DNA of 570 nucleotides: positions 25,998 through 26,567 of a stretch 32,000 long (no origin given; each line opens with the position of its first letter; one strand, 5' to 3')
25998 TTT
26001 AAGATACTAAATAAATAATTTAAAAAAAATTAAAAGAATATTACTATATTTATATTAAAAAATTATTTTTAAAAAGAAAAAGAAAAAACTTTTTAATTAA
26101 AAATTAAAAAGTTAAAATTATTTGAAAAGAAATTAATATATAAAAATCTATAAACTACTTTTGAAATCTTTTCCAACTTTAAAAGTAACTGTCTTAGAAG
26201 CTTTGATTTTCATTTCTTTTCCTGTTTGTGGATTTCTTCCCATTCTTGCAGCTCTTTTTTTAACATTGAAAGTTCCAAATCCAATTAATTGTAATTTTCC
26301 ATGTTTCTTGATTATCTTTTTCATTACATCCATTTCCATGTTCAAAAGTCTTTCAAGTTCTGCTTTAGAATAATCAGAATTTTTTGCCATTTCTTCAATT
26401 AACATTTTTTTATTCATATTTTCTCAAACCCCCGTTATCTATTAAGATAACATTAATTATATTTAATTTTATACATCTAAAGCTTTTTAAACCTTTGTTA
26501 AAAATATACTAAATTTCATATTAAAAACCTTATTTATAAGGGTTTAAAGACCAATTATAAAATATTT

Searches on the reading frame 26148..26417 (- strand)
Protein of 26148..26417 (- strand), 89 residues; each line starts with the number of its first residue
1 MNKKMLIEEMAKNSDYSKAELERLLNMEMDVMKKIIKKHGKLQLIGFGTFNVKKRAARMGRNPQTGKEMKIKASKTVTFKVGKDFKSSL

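Call 9: search_protein_families(library=pfam, proteins=[window:26148-26417:-])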
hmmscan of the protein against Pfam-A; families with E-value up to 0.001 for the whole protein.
window:26148-26417:- (89 aa): 2 families
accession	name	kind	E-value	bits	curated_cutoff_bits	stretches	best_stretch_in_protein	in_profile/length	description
PF00216.26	Bac_DNA_binding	-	2e-29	102.1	22.4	1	1-88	1-88/90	Bacterial DNA-binding protein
PF18291.6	HU-HIG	-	0.00053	20.5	26.2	1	2-88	33-117/125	HU domain fused to wHTH, Ig, or Glycine-rich motif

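Call 27: find_encoding_contigs(protein=window:26148-26417:-, flank=10000, max_places=8)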
Protein window:26148-26417:- (89 aa): 1 contig read that carries it; 1 place shown.
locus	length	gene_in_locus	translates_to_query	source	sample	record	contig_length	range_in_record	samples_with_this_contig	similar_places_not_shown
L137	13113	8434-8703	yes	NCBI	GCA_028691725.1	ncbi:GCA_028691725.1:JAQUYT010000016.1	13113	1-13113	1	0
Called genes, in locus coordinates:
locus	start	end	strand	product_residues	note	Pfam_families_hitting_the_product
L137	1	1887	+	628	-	?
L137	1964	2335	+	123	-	-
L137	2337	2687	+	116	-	-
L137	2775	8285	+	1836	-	-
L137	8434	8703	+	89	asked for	PF00216:Bac_DNA_binding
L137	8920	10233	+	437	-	PF13393:tRNA-synt_His, PF00587:tRNA-synt_2b (weak), PF03129:HGTP_anticodon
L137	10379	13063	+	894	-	PF01411:tRNA-synt_2c, PF07973:tRNA_SAD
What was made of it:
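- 26148..26417 (-): HU-family DNA-binding protein (89 aa). Its exact sequence also retrieved L137. Calls 9, 27.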
